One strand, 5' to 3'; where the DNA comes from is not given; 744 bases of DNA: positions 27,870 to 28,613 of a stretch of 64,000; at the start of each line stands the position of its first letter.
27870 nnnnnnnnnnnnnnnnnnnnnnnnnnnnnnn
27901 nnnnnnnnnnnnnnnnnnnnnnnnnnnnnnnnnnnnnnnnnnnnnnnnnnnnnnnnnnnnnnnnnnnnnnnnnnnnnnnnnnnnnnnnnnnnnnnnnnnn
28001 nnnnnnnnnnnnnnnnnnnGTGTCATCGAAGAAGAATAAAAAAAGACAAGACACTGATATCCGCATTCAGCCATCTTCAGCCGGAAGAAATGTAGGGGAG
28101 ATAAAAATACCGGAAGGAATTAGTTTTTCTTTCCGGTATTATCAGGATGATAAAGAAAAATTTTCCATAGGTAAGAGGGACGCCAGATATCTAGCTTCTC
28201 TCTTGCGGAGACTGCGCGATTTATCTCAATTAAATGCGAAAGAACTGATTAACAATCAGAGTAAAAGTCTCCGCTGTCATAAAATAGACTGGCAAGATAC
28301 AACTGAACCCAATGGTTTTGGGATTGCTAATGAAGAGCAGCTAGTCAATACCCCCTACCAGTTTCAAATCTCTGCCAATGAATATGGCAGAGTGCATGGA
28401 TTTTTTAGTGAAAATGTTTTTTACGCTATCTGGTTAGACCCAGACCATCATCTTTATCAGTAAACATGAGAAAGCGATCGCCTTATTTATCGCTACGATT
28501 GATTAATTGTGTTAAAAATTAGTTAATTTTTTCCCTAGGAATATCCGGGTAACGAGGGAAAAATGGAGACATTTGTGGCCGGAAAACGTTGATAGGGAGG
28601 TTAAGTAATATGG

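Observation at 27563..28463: Panacea-domain (DUF4065) protein with an overlapping downstream partner of unknown family. Candidate new PanT toxin.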

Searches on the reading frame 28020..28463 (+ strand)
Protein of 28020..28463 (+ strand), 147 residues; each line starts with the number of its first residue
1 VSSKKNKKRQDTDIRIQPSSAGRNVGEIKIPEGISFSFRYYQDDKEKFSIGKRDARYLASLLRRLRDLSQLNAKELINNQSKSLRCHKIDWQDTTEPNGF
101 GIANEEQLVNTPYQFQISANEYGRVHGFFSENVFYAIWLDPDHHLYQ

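Call 3: search_protein_families(library=pfam, proteins=[window:28020-28463:+], max_evalue=0.1)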
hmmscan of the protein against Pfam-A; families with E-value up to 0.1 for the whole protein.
window:28020-28463:+ (147 aa): 0 families

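Call 4: search_protein_families(library=ncbifam, proteins=[window:28020-28463:+], max_evalue=0.1)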
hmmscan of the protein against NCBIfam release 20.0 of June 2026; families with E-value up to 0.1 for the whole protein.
window:28020-28463:+ (147 aa): 2 families
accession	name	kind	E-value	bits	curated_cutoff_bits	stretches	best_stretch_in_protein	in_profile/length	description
NF046006.1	MAG6450_fam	subfamily_domain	4.3e-06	27.2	40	1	36-145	1-101/103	MAG6450 family protein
TIGR01539.1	portal_lambda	equivalog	0.014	14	172.7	1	53-107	211-265/457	phage portal protein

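Call 5: find_homologous_proteins(query=window:28020-28463:+, max_evalue=0.001)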
Query window:28020-28463:+ (147 aa): 110 proteins with E <= 0.001 among 116 candidates.
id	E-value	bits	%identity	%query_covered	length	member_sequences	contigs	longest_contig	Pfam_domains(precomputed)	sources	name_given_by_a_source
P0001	9.2e-93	326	99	100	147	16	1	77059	-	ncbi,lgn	-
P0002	2.5e-79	282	85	99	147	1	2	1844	-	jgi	-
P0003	2.9e-79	282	87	99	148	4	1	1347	-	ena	-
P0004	3.7e-78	279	84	99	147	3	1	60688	-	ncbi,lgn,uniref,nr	ncbi:hypothetical protein NIES2119_26945 [[Phormidium ambiguum] IAM M-71]|uniref:Uncharacterized pro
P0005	2.3e-75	270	84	99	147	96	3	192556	-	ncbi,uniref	ncbi:hypothetical protein [Microcoleus sp. POL10_C6]|uniref:hypothetical protein n=1 Tax=unclassifie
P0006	6.8e-75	268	82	98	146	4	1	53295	-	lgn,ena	-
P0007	6.8e-75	268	82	99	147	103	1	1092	-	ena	-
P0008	1.2e-74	267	81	99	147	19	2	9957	-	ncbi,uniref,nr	ncbi:hypothetical protein PN499_02670 [Kamptonema animale CS-326]|uniref:hypothetical protein n=1 Ta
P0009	1.1e-73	264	83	98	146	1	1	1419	-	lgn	-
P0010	1.2e-73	264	81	99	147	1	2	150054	-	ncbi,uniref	ncbi:hypothetical protein QUB75_03960 [Microcoleus sp. K1-B6]|uniref:hypothetical protein n=1 Tax=un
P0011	1.7e-73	263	80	99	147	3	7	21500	-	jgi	jgi:hypothetical protein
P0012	3.2e-73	263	80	99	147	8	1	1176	-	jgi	jgi:hypothetical protein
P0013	9.7e-73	261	80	99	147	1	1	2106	-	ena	-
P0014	1.7e-72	260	81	99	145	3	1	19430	-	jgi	jgi:hypothetical protein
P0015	8.3e-72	258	79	99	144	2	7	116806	-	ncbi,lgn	ncbi:MAG TPA: hypothetical protein V6D28_12260 [Leptolyngbyaceae cyanobacterium]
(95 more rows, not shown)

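Call 17: find_related_loci(query=A2, collection=genome_contigs, flank=4000)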
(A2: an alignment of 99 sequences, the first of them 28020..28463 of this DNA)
Query A2 (147 aa) in genome_contigs; peptide patterns used: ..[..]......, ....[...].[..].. (x = any residue, [..] = any of these).
272 stretches matched a pattern; 266 encode a relative of the query (tblastn E <= 1e-3); the best 80 are kept; 80 distinct loci.
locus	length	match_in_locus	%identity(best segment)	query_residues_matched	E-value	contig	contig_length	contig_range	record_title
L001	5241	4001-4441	98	1-147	3e-97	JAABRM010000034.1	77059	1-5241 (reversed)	MAG: Oscillatoriales cyanobacterium isolate S07.Bin090 Scaffold_150, whole genome shotgun sequence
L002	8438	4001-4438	83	1-146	2e-81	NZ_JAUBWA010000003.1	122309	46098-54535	Microcoleus sp. A003_D6 NODE_44_length_122309_cov_34.118169, whole genome shotgun sequence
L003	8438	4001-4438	82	1-146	4e-81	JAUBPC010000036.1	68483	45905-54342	Microcoleus sp. SVA1_B3 NODE_84_length_68483_cov_51.721750, whole genome shotgun sequence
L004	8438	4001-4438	83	1-146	2e-81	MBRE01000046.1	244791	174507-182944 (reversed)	Oscillatoriales cyanobacterium USR001 contig_30, whole genome shotgun sequence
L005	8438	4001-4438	83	1-146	4e-81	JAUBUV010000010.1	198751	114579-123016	Microcoleus sp. AT9_A5 NODE_16_length_198751_cov_78.100733, whole genome shotgun sequence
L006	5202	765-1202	83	1-146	6e-81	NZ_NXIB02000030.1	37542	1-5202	Tychonema bourrellyi FEM_GT703 scaffold30_size37542, whole genome shotgun sequence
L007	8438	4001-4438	81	1-146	7e-81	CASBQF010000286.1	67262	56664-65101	MAG: uncultured cyanobacterium isolate PMM_0080 genome assembly, contig: PMM_0080_000000000286, whole genome shotgun seq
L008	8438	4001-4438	82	1-146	4e-81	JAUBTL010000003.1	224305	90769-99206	Microcoleus sp. D2_18a_B4 NODE_5_length_224305_cov_68.461486, whole genome shotgun sequence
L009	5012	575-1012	81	1-146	5e-81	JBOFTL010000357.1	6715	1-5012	MAG: Microcoleus sp. isolate WFFMC_MAG_631 k139_33146_flag=1_multi=6.7660_len=6715, whole genome shotgun sequence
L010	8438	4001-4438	83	1-146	1e-80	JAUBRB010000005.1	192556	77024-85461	Microcoleus sp. POL10_C6 NODE_24_length_192556_cov_46.073483, whole genome shotgun sequence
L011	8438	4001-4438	82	1-146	1e-80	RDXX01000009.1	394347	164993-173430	MAG: Oscillatoriales cyanobacterium isolate PH2015_09S_45_247 PH2015_09S_scaffold_1, whole genome shotgun sequence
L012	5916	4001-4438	80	1-146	2e-80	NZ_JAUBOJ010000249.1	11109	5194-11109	Microcoleus sp. herbarium12 NODE_259_length_11109_cov_29.127917, whole genome shotgun sequence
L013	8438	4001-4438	82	1-146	1e-80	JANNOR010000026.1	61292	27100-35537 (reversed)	MAG: Cyanobacteria bacterium SOY_34_metabat_3 SOY_34_k141_4407418, whole genome shotgun sequence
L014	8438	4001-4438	83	1-146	3e-80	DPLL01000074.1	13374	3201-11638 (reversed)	MAG TPA_asm: Microcoleaceae cyanobacterium UBA9251 contig_156, whole genome shotgun sequence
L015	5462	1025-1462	82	1-146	2e-80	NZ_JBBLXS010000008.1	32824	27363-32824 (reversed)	Microcoleus anatoxicus PTRS2 128, whole genome shotgun sequence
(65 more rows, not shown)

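Call 21: predict_structure(alignment_id=A2)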
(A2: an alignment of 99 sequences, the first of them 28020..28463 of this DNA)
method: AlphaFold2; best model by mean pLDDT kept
length: 147 residues; sequences in the alignment: 99
mean_pLDDT: 67.7   pTM: 0.57
mean pLDDT of the five models: 67.7, 63.3, 61.3, 58.5, 58.3
residues with pLDDT >= 90: 0; 70-90: 80; 50-70: 38; < 50: 29
segments of 3 or more residues with pLDDT < 50: 1-28
pLDDT, mean of each block of 10 residues (from residue 1): 38 38 46 56 63 70 79 77 81 83 84 81 78 78 61
secondary structure, 60 per line:
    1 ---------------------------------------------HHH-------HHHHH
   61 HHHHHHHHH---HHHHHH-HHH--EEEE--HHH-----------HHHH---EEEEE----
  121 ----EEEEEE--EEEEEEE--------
elements in order: H56-69 H73-78 E85-88 H105-108 E112-116 E125-130 E133-139

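Call 23: search_protein_representatives(alignment_id=A2)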
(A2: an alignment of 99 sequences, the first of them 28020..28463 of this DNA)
Query: 99 sequences, 144 profile positions. Proteins with E-value up to 0.001 (for the whole library): 1117; up to 1e-10: 609; up to 1e-30: 119. The best 150 are listed.
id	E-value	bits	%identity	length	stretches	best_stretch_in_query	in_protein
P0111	9.9e-57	207.2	-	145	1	3-143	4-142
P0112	9.7e-48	178.1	-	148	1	4-144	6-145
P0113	1.3e-45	171.2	-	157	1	15-144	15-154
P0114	2.8e-45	170.1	-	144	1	1-143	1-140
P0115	2.1e-44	167.2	-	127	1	44-143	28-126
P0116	7.0e-44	165.6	-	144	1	5-143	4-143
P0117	1.3e-43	164.7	-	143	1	6-143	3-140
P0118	1.5e-43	164.5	-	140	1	23-143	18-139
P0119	4.8e-43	162.9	-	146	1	7-144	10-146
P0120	1.7e-42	161.1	-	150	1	6-144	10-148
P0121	4.3e-42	159.8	-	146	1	9-143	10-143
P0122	6.5e-42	159.2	-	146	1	4-144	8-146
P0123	1.4e-41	158.1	-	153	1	5-144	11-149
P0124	1.7e-41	157.9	-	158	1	12-144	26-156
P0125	3.1e-41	157.0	-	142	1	4-144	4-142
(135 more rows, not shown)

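Call 28: search_solved_structures(query=A3, max_evalue=10, show_alignments=3)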
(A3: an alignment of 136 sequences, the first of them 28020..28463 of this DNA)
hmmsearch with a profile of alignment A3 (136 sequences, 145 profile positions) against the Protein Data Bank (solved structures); distinct sequences matched with E-value up to 10: 62 (the best 60 are shown).
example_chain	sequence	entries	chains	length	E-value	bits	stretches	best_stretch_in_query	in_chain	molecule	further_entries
4b1c_A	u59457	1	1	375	0.054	16.8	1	103-133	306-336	BETA-SECRETASE 1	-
4b0q_A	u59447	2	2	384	0.055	16.7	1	103-133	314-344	BETA-SECRETASE 1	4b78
2q15_A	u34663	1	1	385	0.055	16.7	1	103-133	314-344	Beta-secretase 1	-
4b70_A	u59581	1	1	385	0.055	16.7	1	103-133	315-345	BETA-SECRETASE 1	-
4ewo_A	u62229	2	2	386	0.056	16.7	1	103-133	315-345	Beta-secretase 1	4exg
2q11_A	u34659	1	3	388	0.056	16.7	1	103-133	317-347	Beta-secretase 1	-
4try_A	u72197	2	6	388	0.056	16.7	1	103-133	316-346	Beta-secretase 1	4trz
2fdp_A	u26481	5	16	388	0.056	16.7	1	103-133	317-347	Beta-secretase 1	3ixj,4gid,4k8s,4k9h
4b1d_A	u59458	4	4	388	0.056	16.7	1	103-133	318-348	BETA-SECRETASE 1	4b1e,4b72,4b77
1sgz_A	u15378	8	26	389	0.056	16.7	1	103-133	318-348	Beta-secretase | Beta-secretase 1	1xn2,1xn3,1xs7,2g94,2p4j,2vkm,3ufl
2vie_A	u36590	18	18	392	0.056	16.7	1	103-133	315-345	BETA-SECRETASE 1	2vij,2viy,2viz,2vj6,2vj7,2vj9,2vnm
3cib_A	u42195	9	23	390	0.056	16.7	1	103-133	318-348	Beta-secretase 1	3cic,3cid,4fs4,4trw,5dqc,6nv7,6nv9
3u6a_A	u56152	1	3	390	0.056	16.7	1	103-133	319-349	Beta-secretase 1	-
4dpf_A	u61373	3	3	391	0.057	16.7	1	103-133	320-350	Beta-secretase 1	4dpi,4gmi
1fkn_A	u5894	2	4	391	0.057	16.7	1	103-133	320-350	MEMAPSIN 2 | beta-Secretase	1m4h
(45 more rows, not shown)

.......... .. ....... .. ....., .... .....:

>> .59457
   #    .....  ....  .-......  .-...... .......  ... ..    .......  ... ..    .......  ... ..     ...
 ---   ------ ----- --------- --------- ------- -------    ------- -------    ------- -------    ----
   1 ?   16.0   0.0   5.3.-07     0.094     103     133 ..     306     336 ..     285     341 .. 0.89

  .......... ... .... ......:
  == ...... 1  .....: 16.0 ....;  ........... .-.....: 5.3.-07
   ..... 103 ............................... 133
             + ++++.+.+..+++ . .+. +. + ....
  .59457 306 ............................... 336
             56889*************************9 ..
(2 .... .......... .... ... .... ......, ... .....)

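Call 29: search_protein_families(library=pfam, alignment_id=A3, max_evalue=1)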
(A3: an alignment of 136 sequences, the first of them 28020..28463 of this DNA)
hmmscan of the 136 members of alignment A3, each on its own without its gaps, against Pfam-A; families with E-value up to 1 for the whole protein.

A. member 1, window:28020-28463:+ (147 aa): 1 family
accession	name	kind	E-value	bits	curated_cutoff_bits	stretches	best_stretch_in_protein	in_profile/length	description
PF17864.7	AAA_lid_4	-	0.19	11.9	27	1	59-90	41-74/74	RuvB AAA lid domain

B. families by the number of members that match (of 136 scanned): 55 families (the first 25 are shown)
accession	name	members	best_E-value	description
PF10722.14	YbjN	4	0.063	Putative bacterial sensory transduction regulator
PF06992.16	Phage_lambda_P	3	0.063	Replication protein P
PF02978.25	SRP_SPB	2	0.12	Signal peptide binding domain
PF12706.13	Lactamase_B_2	2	0.12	Beta-lactamase superfamily domain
PF05136.18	Phage_portal_2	2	0.18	Phage portal protein, lambda family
PF17864.7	AAA_lid_4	2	0.19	RuvB AAA lid domain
PF01724.21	DUF29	1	0.0013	Domain of unknown function DUF29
PF13970.12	DUF4221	1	0.0047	Domain of unknown function (DUF4221)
PF18088.7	Glyco_H_20C_C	1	0.0079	Glycoside Hydrolase 20C C-terminal domain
PF08785.16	Ku_PK_bind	1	0.021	Ku C terminal domain like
PF14504.11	CAP_assoc_N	1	0.022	CAP-associated N-terminal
PF22236.2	TEBP_OB2-like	1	0.023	Telomere end-binding protein alpha subunit OB2 domain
PF22073.2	Cep192_D4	1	0.029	Cep192 domain 4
PF08993.15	T4_Gp59_N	1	0.038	T4 gene Gp59 loader of gp41 DNA helicase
PF20496.3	Dbl7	1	0.04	Double strand break localizing Dbl7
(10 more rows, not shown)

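Call 30: search_protein_families(library=ncbifam, alignment_id=A3, max_evalue=0.01)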
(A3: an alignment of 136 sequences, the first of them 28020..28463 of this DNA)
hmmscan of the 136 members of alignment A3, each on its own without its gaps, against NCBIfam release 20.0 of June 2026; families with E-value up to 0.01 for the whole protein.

A. member 1, window:28020-28463:+ (147 aa): 1 family
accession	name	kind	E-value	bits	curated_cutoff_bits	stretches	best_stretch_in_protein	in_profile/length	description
NF046006.1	MAG6450_fam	subfamily_domain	4.3e-06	27.2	40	1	36-145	1-101/103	MAG6450 family protein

B. families by the number of members that match (of 136 scanned): 2 families
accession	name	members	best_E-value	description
NF046006.1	MAG6450_fam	135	3e-09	MAG6450 family protein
TIGR01539.1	portal_lambda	1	0.0072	phage portal protein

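Call 31: search_protein_families(library=padloc, alignment_id=A3, max_evalue=0.01)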
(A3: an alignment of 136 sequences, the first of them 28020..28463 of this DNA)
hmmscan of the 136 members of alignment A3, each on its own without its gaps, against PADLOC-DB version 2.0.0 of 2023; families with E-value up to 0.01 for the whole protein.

A. member 1, window:28020-28463:+ (147 aa): 1 family
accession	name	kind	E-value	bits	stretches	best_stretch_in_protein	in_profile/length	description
PDLC03891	NsnC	-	0.0086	13.6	0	112-145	249-280/284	-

B. families by the number of members that match (of 136 scanned): 7 families
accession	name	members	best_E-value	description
PDLC03891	NsnC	28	9.6e-06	-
PDLC03609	REase_MTase_IIG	1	0.00066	Type IIG restriction enzyme-methyltransferase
PDLC00246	LmuA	1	0.0041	DUF4297 domain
PDLC03012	ShosT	1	0.0051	-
PDLC04870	PDC-S05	1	0.0061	-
PDLC02511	BrxP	1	0.0065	BrxP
PDLC01126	Cas5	1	0.0094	Cas5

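Call 43: search_dna_similar(query=window:28020-28463:+, collection=phages, mode=protein, max_evalue=1, max_rows=30)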
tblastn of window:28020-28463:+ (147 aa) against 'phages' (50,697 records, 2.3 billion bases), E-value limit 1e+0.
No match.

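Call 64: predict_structure(alignment_id=A3)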
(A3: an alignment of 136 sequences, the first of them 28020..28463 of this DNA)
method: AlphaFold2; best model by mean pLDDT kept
length: 147 residues; sequences in the alignment: 136
mean_pLDDT: 91.8   pTM: 0.78
mean pLDDT of the five models: 91.8, 91.4, 91.2, 90.8, 89.3
residues with pLDDT >= 90: 115; 70-90: 21; 50-70: 10; < 50: 1
segments of 3 or more residues with pLDDT < 50: none
pLDDT, mean of each block of 10 residues (from residue 1): 67 68 82 96 97 97 98 96 95 98 97 95 97 98 97
secondary structure, 60 per line:
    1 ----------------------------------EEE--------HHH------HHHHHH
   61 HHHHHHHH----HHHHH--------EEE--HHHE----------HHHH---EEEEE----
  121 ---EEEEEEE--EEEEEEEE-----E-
elements in order: E35-37 H55-68 H73-77 E86-88 H105-108 E112-116 E124-130 E133-140

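Call 66: find_homologous_proteins(query=A3, max_evalue=0.001)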
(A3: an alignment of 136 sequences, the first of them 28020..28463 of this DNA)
Query A3 (136 sequences) (147 aa, profile of the alignment): 655 proteins with E <= 0.001 among 1585 candidates; the best 120 are listed.
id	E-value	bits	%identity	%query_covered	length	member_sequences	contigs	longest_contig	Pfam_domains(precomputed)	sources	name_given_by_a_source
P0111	1.8e-53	198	57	86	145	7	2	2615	-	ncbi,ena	ncbi:MAG: hypothetical protein AB4372_09810 [Xenococcus sp. (in: cyanobacteria)]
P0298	2.0e-53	198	51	99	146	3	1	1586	-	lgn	-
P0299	8.9e-53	196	51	99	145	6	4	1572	-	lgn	-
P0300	1.3e-52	196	56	97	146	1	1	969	-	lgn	-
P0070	1.7e-52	195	67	96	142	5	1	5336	-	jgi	jgi:hypothetical protein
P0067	2.3e-52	195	65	96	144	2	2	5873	-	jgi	jgi:hypothetical protein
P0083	2.5e-52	195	65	96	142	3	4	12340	-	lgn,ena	-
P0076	4.6e-52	194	64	100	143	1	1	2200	-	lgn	-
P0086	4.8e-52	194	62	96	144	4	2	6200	-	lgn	-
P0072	5.1e-52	194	65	96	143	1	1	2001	-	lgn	-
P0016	5.4e-52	194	79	99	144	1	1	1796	-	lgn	-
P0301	9.1e-52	193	61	78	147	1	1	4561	-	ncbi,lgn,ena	-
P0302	9.6e-52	193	54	95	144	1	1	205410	-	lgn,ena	-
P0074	9.8e-52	193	67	96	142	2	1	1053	-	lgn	-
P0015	1.0e-51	193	79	99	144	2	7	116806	-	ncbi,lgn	ncbi:MAG TPA: hypothetical protein V6D28_12260 [Leptolyngbyaceae cyanobacterium]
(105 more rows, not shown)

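Call 71: fold_search(model_id=the predicted structure, library=pdb)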
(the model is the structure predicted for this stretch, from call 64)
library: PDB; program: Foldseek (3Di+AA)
matches with E <= 10: 79; with E <= 0.001: 0
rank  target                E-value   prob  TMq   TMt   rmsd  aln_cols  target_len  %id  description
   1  4mct_B                2.1e-01  0.51  0.32  0.46   5.1        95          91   15  P. vulgaris HIGBA structure, crystal form 1 (released 2013-12-11)
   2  4w4g_QY               4.1e-01  0.33  0.33  0.48   7.7       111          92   14  Postcleavage state of 70S bound to HigB toxin and AAA (lysine) codon (released 2015-10-21)
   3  4ypb_QY               5.1e-01  0.28  0.33  0.48   7.7       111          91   14  Precleavage 70S structure of the P. vulgaris HigB DeltaH92 toxin bound to the AAA codon (released 2015-10-21)
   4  4mcx_D                6.6e-01  0.25  0.34  0.48   7.0       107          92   19  P. vulgaris HIGBA structure, crystal form 2 (released 2013-12-11)
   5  8yxv_E                8.6e-01  0.28  0.36  0.55   5.1       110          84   11  Toxin-antitoxin complex from Streptococcus pneumoniae (released 2025-04-09)
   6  4ltt                  9.2e-01  0.16  0.31  0.44   5.9       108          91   12  Crystal structure of native apo toxin from Helicobacter pylori (released 2014-02-05)
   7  4lsy_A                1.0e+00  0.16  0.31  0.45   6.1       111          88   11  Crystal structure of copper-bound L66S mutant toxin from Helicobacter pylori (released 2014-02-05)
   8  5ixl_B                1.1e+00  0.21  0.35  0.48   6.8       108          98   18  Structure of P. vulgaris HigB toxin Y91A variant (released 2016-07-20)
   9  7v5y_E                1.2e+00  0.16  0.32  0.49   7.4       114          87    9  Crystal structure of hexameric complex of Sa2YoeB-Sa2YefM toxin-antitoxin from Staphylococcus aureus (released 2021-12-15)
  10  7xbj_A                1.5e+00  0.28  0.40  0.22   4.8       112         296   10  Txp40, an insecticidal toxin protein from Xenorhabdus nematophila (released 2023-03-29)
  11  9lew_B                1.5e+00  0.23  0.37  0.55   5.7       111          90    9  The crystal structure of DinJ-YafQ complex from Vibrio cholerae (released 2025-07-30)
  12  4mcx_B                1.5e+00  0.20  0.36  0.51   6.8       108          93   16  P. vulgaris HIGBA structure, crystal form 2 (released 2013-12-11)
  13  4px8                  1.5e+00  0.13  0.32  0.43   7.5       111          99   14  Structure of P. vulgaris HigB toxin (released 2015-10-21)
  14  5iwh                  1.6e+00  0.21  0.37  0.52   6.9       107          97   16  Structure of P. vulgaris HigB toxin delta H92 (released 2016-07-20)
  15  6wqb                  1.6e+00  0.04  0.19  0.12   8.2        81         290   14  Crystal structure of VipF from Legionella hackeliae in complex with acetyl-CoA (released 2021-11-10)
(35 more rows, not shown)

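Call 81: search_protein_families(library=phrogs, proteins=[window:28020-28463:+], max_evalue=0.01)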
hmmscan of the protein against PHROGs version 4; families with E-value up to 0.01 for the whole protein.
window:28020-28463:+ (147 aa): 2 families
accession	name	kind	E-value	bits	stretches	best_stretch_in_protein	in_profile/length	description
phrog_8366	-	unknown function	5.2e-09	37.3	1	30-147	31-139/140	-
phrog_3142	-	moron, auxiliary metabolic gene and host takeover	0.0088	15.4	1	21-94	505-580/596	FabG-like 3-oxoacyl-(acyl-carrier-protein) reductase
